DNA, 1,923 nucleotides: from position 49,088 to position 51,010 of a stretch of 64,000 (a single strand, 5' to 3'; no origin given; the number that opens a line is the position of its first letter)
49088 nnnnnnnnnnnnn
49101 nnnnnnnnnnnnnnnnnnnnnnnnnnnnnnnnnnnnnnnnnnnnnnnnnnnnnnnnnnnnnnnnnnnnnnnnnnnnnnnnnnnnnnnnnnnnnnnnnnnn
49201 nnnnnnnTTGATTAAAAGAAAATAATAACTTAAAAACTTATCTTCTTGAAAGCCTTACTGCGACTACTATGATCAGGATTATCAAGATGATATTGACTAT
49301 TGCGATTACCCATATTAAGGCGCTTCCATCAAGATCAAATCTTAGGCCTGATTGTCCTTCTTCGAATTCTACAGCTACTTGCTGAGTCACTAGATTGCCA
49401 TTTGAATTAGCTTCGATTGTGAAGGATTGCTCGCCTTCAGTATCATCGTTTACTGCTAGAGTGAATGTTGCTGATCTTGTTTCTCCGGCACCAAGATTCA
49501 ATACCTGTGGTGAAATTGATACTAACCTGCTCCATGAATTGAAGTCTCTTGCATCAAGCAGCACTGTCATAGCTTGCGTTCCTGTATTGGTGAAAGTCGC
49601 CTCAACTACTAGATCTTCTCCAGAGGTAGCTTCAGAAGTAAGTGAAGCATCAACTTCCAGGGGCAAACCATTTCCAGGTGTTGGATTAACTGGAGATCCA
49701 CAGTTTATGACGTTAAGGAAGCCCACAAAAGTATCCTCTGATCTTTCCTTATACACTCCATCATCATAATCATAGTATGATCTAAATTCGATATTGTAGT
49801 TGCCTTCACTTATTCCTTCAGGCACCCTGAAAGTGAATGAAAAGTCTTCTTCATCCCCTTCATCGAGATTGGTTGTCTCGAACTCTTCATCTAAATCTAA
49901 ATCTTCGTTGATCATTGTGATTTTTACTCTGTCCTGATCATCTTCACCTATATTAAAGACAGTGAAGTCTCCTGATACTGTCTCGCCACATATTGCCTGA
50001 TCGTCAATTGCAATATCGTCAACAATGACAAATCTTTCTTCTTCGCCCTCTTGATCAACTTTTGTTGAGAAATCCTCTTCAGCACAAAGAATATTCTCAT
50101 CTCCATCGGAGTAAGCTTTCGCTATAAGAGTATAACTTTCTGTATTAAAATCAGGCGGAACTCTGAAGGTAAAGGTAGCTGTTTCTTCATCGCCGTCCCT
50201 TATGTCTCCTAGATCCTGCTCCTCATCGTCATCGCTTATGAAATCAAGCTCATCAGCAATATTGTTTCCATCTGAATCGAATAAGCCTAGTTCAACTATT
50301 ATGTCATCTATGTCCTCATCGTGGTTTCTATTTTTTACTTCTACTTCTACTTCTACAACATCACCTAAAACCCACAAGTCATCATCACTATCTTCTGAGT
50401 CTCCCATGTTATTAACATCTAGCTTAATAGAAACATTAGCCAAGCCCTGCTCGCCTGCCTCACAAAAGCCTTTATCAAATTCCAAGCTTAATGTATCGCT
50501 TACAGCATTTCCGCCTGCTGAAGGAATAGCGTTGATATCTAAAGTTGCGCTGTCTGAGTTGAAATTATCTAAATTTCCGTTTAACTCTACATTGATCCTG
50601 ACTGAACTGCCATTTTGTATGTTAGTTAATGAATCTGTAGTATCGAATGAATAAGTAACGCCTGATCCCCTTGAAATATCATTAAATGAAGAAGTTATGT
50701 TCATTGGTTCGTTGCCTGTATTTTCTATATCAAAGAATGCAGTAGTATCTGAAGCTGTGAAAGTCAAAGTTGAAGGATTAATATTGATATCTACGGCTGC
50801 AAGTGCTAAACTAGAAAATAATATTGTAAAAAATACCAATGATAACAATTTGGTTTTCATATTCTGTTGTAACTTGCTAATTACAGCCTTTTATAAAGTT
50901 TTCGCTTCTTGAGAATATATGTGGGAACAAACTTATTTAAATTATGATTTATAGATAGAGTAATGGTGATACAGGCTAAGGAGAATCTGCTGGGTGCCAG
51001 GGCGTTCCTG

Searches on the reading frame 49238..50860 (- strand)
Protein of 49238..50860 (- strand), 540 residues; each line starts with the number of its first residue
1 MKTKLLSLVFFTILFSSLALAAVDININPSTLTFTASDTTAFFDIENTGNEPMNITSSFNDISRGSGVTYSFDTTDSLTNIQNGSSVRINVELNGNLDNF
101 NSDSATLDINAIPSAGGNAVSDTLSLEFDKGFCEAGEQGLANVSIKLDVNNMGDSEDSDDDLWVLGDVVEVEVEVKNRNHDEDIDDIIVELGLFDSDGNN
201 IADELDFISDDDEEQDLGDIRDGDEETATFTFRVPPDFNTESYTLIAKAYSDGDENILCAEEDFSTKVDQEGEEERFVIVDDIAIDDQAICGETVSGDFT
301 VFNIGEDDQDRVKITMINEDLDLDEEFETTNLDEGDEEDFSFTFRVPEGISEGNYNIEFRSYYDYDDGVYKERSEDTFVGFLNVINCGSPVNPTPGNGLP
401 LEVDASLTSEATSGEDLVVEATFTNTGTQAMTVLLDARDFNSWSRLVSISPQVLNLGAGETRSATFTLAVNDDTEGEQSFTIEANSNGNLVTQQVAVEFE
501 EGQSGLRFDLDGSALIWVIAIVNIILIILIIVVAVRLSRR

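Call 77: search_protein_families(library=pfam, proteins=[window:49238-50860:-], max_evalue=0.0001)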
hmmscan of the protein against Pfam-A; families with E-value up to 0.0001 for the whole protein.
window:49238-50860:- (540 aa): 4 families
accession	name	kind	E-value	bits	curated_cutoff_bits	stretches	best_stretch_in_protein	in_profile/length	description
PF10633.15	NPCBM_assoc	-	6.6e-07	29.9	24.4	0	412-485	2-76/78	NPCBM-associated, NEW3 domain of alpha-galactosidase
PF07705.17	CARDB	-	1.3e-06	29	22.7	0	281-359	7-81/101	CARDB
PF11611.13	DUF4352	-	4.6e-06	27.4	25.9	0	168-252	37-119/122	Domain of unknown function (DUF4352)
PF02221.20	E1_DerP2_DerF2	-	2.9e-05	24.9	22.7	0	221-263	88-130/133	ML domain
